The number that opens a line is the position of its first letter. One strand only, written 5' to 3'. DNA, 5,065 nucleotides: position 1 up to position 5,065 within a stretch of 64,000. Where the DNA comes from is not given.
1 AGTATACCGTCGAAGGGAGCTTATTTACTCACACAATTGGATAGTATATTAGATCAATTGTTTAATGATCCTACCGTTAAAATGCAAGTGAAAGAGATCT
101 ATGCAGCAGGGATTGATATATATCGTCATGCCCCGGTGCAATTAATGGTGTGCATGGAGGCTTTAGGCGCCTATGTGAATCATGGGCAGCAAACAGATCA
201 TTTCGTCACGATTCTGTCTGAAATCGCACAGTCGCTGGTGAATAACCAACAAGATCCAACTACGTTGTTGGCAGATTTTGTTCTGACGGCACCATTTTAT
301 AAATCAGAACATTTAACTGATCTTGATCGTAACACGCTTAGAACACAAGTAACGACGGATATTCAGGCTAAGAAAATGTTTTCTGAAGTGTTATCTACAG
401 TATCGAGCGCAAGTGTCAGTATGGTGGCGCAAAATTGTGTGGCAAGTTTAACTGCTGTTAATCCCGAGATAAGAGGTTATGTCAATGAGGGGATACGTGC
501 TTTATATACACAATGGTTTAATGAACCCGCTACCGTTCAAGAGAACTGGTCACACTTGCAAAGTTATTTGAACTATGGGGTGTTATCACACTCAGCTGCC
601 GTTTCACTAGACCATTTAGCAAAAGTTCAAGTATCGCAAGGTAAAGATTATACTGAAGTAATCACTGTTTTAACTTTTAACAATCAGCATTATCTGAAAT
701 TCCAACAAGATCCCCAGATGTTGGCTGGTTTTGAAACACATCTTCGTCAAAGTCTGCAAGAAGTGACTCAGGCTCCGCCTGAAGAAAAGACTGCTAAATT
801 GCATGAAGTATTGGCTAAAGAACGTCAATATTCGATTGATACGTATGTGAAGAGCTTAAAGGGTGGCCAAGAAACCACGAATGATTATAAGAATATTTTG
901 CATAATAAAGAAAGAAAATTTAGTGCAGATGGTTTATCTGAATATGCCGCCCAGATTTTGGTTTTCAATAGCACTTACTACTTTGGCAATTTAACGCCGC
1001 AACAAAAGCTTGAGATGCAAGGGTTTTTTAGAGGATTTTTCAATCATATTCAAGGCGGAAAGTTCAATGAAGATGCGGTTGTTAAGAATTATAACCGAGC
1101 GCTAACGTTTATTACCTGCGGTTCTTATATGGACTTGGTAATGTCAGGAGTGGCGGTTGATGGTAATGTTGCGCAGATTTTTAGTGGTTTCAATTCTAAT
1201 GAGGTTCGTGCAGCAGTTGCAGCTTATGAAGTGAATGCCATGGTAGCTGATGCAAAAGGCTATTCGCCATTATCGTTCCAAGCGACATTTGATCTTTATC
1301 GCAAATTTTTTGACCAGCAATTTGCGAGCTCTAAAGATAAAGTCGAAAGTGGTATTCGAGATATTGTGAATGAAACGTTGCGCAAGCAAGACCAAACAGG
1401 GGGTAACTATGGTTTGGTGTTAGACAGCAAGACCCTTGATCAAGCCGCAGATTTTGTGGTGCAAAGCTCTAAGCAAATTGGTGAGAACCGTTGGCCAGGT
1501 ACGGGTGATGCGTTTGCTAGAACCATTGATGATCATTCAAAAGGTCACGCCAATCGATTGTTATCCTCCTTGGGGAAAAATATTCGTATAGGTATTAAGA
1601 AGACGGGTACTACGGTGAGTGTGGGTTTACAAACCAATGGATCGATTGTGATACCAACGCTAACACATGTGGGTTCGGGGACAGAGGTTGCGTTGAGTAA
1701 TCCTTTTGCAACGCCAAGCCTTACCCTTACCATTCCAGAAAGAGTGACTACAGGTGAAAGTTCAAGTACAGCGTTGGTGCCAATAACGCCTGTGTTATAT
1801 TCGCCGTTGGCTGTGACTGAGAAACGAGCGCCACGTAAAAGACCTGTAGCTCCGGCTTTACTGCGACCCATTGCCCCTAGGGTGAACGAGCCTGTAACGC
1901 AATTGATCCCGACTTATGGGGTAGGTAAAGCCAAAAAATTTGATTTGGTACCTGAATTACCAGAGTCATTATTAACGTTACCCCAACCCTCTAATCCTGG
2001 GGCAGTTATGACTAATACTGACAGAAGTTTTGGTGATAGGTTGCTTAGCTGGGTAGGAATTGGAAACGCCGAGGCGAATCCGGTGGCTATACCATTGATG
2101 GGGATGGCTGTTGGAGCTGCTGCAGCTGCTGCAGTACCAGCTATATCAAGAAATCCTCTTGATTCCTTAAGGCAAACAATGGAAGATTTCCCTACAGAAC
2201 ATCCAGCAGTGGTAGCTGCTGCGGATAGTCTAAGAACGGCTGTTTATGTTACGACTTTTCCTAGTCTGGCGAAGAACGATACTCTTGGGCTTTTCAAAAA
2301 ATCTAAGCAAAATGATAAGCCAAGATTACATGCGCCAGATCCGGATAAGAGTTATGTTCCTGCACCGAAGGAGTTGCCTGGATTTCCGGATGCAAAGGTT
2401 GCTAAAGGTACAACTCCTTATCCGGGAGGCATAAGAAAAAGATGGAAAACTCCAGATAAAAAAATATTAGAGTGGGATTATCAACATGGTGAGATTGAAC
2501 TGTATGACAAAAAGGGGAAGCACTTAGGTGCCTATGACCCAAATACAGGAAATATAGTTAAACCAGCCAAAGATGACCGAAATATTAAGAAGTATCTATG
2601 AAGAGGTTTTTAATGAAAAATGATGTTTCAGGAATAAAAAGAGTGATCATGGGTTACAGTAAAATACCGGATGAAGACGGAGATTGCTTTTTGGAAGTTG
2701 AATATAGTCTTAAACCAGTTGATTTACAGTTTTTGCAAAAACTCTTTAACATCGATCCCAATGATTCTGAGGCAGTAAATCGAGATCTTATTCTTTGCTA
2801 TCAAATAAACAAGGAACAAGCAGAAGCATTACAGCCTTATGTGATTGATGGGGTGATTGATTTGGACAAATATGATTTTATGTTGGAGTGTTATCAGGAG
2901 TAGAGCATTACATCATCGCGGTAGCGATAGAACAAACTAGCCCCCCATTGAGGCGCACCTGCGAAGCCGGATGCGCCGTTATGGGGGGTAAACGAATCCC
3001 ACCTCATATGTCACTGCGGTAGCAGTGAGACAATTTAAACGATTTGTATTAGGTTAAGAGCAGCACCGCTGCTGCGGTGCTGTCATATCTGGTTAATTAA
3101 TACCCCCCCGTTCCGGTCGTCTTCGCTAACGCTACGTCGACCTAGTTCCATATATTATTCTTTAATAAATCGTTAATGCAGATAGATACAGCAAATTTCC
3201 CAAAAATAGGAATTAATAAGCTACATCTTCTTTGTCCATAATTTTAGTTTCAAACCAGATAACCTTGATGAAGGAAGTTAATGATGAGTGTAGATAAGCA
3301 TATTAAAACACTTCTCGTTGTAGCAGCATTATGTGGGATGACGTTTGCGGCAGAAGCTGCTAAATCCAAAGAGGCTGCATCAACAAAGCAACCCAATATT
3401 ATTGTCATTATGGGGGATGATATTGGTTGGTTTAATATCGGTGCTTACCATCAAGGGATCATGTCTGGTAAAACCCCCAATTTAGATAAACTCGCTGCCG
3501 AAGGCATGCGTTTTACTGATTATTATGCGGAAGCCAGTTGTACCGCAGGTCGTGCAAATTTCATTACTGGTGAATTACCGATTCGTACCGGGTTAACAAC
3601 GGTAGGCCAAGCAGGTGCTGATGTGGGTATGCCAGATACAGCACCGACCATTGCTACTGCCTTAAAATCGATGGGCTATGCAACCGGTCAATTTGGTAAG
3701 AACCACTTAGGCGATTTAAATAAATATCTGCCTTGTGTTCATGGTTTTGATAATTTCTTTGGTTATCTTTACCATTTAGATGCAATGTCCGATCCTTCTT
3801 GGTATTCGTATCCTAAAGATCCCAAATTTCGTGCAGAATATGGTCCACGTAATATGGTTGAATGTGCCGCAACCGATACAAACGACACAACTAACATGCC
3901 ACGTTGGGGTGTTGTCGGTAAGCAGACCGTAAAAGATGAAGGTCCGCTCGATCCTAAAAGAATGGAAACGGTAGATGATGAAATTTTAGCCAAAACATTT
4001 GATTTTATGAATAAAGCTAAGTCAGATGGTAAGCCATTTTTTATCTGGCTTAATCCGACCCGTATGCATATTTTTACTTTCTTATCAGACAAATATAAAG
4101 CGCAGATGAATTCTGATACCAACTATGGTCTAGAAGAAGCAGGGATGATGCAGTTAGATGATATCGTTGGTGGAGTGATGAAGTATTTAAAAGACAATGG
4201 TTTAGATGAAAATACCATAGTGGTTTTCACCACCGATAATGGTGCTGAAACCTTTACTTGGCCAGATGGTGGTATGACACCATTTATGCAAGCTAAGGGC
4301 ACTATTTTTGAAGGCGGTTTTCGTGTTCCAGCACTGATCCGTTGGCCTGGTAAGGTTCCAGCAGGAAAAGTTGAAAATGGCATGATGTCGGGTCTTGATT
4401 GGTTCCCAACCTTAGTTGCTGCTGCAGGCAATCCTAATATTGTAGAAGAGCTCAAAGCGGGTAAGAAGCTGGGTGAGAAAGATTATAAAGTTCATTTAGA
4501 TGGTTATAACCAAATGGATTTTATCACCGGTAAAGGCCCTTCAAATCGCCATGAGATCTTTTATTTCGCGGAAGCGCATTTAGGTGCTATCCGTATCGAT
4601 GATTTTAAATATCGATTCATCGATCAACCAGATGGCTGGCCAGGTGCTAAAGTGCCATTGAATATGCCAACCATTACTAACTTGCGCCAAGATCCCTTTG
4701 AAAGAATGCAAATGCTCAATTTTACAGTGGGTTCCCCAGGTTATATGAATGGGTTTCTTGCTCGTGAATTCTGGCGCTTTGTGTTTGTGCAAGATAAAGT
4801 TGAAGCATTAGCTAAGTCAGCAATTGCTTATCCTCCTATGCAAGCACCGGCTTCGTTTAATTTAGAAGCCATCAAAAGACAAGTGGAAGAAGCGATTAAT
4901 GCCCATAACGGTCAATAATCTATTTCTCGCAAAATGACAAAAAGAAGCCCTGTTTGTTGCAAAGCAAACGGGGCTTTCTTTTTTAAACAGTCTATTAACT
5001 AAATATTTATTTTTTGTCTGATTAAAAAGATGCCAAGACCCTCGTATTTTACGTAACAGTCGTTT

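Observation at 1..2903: Polymorphic toxin with an unrecognisable carrier region and an intact colicin E3-type rRNase, plus immunity gene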

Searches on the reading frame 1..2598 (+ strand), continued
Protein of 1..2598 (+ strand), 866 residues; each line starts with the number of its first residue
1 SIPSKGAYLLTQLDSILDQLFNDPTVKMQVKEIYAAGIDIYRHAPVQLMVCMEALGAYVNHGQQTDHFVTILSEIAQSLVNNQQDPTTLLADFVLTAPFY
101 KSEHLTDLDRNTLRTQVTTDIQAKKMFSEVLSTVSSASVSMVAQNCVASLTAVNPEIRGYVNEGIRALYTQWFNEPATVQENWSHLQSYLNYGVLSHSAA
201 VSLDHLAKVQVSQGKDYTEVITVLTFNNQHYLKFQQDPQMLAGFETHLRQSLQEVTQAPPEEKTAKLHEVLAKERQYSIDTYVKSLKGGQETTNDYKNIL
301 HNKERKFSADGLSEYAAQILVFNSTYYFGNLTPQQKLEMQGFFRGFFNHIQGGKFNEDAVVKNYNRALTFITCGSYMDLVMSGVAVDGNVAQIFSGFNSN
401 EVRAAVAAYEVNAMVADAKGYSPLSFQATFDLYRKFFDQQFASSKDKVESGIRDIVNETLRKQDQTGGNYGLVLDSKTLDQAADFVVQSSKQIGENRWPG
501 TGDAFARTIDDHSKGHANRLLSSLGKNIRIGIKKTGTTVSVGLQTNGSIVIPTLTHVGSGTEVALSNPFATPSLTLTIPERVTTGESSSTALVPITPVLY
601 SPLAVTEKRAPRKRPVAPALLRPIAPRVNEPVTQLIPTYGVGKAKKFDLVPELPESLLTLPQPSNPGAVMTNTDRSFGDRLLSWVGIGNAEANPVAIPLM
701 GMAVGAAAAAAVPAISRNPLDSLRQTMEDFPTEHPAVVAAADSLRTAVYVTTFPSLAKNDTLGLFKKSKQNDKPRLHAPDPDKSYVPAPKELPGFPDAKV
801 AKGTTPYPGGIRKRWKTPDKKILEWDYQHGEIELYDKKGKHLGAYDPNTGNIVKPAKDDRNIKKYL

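Call 31: find_encoding_contigs(protein=P0003, flank=8000, max_places=3)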
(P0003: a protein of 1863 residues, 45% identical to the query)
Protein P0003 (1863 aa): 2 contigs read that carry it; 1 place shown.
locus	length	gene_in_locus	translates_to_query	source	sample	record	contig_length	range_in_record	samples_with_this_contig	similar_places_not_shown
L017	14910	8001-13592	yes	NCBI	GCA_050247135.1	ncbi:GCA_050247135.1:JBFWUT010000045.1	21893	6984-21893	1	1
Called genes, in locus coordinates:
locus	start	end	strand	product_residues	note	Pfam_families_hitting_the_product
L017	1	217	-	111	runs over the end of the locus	PF00893:Multi_Drug_Res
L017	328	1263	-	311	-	-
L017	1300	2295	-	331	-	PF01435:Peptidase_M48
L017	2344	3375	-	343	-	-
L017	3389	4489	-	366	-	-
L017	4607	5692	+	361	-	-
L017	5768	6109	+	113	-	-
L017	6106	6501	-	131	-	-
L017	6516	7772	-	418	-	-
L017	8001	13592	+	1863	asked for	PF13606:Ank_3 (faint), PF00023:Ank (faint), PF12796:Ank_2 (weak), PF13857:Ank_5 (faint), PF12796:Ank_2, PF13637:Ank_4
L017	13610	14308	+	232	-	-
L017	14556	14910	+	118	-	PF01797:Y1_Tnp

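Call 32: find_encoding_contigs(protein=P0007, flank=8000, max_places=3)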
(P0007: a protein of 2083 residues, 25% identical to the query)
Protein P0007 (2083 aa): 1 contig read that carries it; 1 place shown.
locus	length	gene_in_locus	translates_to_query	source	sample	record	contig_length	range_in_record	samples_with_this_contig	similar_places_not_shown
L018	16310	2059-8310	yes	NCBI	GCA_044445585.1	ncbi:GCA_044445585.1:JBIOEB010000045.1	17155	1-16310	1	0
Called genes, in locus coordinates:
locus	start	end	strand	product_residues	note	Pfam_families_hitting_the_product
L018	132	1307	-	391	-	PF02636:Methyltransf_28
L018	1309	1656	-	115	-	PF02152:FolB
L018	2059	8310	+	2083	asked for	PF00023:Ank (faint), PF13606:Ank_3 (faint), PF12796:Ank_2, PF13637:Ank_4 (weak), PF12796:Ank_2, PF13637:Ank_4, PF13857:Ank_5 (weak)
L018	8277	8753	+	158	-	PF24722:DUF7674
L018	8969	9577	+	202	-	PF02660:G3P_acyltransf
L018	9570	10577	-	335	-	PF00814:TsaD, PF22521:HypF_C_2, PF02543:Carbam_trans_N (weak)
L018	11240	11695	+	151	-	PF09424:YqeY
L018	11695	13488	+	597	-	PF01807:Zn_ribbon_DnaG, PF08275:DNAG_N, PF13362:Toprim_3 (faint), PF13662:Toprim_4, PF01751:Toprim, PF13155:Toprim_2, PF10410:DnaB_bind, PF08278:DnaG_DnaB_bind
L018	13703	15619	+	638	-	PF03979:Sigma70_r1_1, PF00140:Sigma70_r1_2, PF04546:Sigma70_ner, PF04542:Sigma70_r2, PF04539:Sigma70_r3, PF04545:Sigma70_r4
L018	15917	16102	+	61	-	-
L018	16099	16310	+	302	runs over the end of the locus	-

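Call 74: search_protein_families(library=pfam, proteins=[L017:13610-14305:+, L016:14832-15053:+, L018:8277-8750:+, L017:13110-13589:+, L018:7708-8307:+], max_evalue=1)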
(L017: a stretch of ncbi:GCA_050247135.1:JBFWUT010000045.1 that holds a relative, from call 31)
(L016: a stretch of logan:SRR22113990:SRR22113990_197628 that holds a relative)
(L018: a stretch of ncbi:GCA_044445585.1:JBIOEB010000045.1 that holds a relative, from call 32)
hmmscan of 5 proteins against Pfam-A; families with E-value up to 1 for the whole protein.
L017:13610-14305:+ (232 aa): 0 families

L016:14832-15053:+ (74 aa): 4 families
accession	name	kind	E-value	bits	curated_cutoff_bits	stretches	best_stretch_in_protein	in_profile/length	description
PF15591.11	Imm31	-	9.5e-06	25.9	25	1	5-50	2-47/73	Immunity protein 31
PF18022.7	Lectin_C_term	-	0.028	15.2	27.1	1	16-61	54-99/102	Ricin-type beta-trefoil lectin C-terminal domain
PF01870.24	Hjc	-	0.07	13.5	21.1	0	51-71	50-70/93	Archaeal holliday junction resolvase (hjc)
PF09839.14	DUF2066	-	0.19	11.5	23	1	20-54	169-203/232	Uncharacterized protein conserved in bacteria (DUF2066)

L018:8277-8750:+ (158 aa): 2 families
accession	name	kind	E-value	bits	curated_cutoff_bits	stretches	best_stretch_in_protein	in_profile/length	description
PF24722.1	DUF7674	-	9.8e-15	55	27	1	10-120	3-106/111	Domain of unknown function (DUF7674)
PF01417.26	ENTH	-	0.13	12.7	24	0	68-102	64-94/124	ENTH domain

L017:13110-13589:+ (160 aa): 2 families
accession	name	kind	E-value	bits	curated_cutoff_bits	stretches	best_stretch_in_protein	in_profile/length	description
PF20612.3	SHOCT_2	-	0.031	14.9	24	1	138-157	17-36/53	SHOCT domain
PF14477.11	Mso1_C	-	0.27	12.6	20.5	1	36-51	6-21/46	Mso1, membrane-polarising domain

L018:7708-8307:+ (200 aa): 0 families

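Call 93: list_cluster_members(proteins=[P0002, P0003, P0004, P0005, P0006, P0007, P0010, P0011, P0012])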
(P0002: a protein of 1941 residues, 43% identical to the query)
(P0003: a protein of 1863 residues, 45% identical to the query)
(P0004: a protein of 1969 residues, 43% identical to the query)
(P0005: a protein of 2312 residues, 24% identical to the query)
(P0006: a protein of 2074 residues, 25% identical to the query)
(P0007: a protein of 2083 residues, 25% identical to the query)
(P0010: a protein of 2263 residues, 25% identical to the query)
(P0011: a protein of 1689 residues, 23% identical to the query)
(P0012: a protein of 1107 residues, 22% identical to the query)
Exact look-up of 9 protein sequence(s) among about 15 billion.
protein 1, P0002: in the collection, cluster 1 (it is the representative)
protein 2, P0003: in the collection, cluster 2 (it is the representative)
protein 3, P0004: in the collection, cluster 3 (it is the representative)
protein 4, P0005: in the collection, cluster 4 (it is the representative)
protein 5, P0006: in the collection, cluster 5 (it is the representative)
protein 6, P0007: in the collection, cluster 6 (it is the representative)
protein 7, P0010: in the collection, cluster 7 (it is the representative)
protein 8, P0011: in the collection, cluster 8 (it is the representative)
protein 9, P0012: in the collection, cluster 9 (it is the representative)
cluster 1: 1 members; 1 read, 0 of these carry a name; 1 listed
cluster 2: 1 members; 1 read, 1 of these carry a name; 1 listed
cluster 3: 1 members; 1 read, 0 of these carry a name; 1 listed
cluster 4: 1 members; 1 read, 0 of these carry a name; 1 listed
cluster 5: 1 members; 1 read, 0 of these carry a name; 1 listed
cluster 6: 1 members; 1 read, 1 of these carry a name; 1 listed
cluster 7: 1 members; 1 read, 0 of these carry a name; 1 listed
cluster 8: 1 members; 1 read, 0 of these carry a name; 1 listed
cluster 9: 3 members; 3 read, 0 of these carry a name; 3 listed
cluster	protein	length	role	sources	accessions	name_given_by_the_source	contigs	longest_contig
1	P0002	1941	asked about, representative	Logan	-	-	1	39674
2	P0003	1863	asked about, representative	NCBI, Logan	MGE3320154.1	MAG: ankyrin repeat domain-containing protein [Candidatus Berkiella sp.]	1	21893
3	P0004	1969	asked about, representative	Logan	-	-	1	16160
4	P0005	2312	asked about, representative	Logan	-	-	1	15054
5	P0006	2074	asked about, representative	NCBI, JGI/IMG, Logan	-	-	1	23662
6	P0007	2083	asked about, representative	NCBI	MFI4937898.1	MAG: ankyrin repeat domain-containing protein [Candidatus Berkiellales bacterium]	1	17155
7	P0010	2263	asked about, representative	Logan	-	-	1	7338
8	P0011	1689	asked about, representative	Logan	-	-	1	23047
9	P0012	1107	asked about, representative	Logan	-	-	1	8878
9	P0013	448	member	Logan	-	-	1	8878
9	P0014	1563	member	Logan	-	-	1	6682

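Call 100: find_encoding_contigs(protein=P0004, flank=10000, max_places=2)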
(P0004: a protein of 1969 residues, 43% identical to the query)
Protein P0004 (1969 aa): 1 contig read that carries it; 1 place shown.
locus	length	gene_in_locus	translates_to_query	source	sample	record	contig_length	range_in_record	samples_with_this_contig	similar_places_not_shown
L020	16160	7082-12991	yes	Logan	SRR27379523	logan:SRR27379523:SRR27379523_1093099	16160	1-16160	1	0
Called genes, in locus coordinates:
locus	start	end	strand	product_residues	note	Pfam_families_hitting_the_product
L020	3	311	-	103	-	?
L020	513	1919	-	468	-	-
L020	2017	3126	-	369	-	-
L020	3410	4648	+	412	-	-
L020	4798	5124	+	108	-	-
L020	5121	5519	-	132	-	-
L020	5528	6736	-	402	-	-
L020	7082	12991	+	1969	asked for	PF00023:Ank (faint), PF12796:Ank_2 (weak), PF13606:Ank_3 (faint), PF13637:Ank_4 (faint), PF13857:Ank_5 (faint), PF12796:Ank_2, PF09000:Cytotoxic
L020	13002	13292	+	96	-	PF24731:DUF7683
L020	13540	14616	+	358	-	-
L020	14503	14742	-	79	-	-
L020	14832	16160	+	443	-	?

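Call 101: find_encoding_contigs(protein=P0011, flank=10000, max_places=2)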
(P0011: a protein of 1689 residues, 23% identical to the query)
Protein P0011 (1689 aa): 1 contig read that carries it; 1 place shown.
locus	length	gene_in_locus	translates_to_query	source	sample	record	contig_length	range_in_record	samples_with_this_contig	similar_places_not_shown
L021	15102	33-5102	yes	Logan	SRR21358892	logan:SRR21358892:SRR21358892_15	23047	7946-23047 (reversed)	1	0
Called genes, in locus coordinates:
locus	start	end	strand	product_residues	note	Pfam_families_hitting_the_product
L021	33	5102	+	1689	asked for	PF00023:Ank (faint), PF13606:Ank_3 (faint), PF13637:Ank_4 (faint), PF13857:Ank_5 (faint), PF12796:Ank_2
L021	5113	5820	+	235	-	-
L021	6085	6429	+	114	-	-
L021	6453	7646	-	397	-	-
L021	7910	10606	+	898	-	PF13637:Ank_4 (faint), PF13606:Ank_3 (faint), PF00023:Ank (faint), PF12796:Ank_2, PF13857:Ank_5 (weak), PF12796:Ank_2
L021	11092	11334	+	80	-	-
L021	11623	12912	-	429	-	PF00083:Sugar_tr, PF07690:MFS_1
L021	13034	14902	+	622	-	PF06472:ABC_membrane_2, PF00005:ABC_tran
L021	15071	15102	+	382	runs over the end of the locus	PF00089:Trypsin, PF13365:Trypsin_2, PF00595:PDZ, PF13180:PDZ_2, PF17820:PDZ_6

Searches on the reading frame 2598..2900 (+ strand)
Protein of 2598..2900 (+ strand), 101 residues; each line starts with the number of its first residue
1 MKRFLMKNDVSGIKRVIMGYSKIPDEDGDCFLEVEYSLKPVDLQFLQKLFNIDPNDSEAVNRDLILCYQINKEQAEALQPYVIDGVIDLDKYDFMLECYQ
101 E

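Call 3: search_protein_families(library=pfam, proteins=[window:2598-2900:+], max_evalue=1)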
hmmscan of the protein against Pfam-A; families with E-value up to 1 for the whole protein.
window:2598-2900:+ (101 aa): 2 families
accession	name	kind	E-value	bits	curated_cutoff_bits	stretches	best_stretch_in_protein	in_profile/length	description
PF24731.1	DUF7683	-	4.2e-12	46.7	27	1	31-97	13-73/73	Domain of unknown function (DUF7683)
PF21245.3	PI4KB-PIK1_PIK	-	0.11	13.1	27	1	47-86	20-60/75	PI4KB/PIK1, accessory (PIK) domain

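Call 4: search_protein_families(library=ncbifam, proteins=[window:2598-2900:+], max_evalue=1)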
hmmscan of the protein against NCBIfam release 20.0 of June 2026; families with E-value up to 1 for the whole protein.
window:2598-2900:+ (101 aa): 1 family
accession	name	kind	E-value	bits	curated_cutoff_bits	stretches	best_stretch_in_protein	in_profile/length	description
NF011557.0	PRK14981.2-3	equivalog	0.077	13.2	133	1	36-74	24-62/105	DNA-directed RNA polymerase subunit F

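Call 8: find_encoding_contigs(protein=window:2598-2900:+, flank=10000, max_places=6)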
Protein window:2598-2900:+ (101 aa): no gene with exactly this product is on record in the collection.

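Call 52: search_solved_structures(query=window:2598-2900:+, max_evalue=10)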
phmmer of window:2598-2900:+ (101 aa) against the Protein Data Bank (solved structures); distinct sequences matched with E-value up to 10: 13.
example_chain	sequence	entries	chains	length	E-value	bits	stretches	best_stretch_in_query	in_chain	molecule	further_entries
7obi_A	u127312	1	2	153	1.1e-06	32.1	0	43-64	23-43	CTPR-rv4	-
1na0_A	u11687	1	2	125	0.025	18.1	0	43-60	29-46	designed protein CTPR3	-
1jas_A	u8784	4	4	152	0.094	16.3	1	8-53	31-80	UBIQUITIN-CONJUGATING ENZYME E2-17 KDA | UBIQUITIN-CONJUGATING ENZYME E2 B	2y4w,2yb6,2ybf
1tte_A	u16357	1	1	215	0.32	14.6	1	3-57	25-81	Ubiquitin-conjugating enzyme E2-24 kDa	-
8btl_C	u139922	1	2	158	0.33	14.5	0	8-55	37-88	Ubiquitin conjugating enzyme E2 A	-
8iej_R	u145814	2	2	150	0.35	14.5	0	8-53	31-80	Ubiquitin-conjugating enzyme E2 A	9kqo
6cyr_A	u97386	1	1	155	0.38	14.3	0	8-53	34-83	Ubiquitin-conjugating enzyme E2 A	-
6cyo_A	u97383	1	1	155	0.38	14.3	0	8-53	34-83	Ubiquitin-conjugating enzyme E2 A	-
1na3_A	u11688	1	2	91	0.67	13.6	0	43-60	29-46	designed protein CTPR2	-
6v8e_A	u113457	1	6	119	1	13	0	43-60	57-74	Designed protein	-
1q34_A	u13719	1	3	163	1.2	12.8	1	14-53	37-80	Ubiquitin-conjugating enzyme E2-21.5 kDa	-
1fxt_A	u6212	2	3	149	1.2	12.7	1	3-58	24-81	UBIQUITIN-CONJUGATING ENZYME E2-24 KDA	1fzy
1z3d_A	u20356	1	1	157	1.3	12.6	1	14-53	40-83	Ubiquitin-conjugating enzyme E2 1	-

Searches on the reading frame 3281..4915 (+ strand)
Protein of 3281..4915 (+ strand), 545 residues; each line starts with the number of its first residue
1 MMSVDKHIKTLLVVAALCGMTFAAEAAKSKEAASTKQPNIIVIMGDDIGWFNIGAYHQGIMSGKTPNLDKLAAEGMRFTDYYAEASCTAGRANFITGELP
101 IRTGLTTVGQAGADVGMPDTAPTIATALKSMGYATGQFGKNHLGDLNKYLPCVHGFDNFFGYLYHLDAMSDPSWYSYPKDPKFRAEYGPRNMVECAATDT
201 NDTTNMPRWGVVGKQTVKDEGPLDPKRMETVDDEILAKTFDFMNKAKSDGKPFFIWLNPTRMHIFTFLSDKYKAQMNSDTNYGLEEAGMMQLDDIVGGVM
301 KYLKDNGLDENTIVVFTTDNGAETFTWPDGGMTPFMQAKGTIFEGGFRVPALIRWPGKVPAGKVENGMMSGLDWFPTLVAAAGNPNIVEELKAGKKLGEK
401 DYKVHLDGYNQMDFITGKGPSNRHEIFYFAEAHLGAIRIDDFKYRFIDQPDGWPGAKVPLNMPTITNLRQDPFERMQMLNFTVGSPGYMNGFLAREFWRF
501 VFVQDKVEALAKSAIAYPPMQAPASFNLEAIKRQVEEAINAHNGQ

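Call 11: search_protein_families(library=pfam, proteins=[window:3281-4915:+], max_evalue=0.00001)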
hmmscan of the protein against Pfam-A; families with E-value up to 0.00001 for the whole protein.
window:3281-4915:+ (545 aa): 1 family
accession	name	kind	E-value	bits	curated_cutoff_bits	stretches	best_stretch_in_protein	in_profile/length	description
PF00884.28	Sulfatase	-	3e-53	181.5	25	1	38-383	1-300/301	Sulfatase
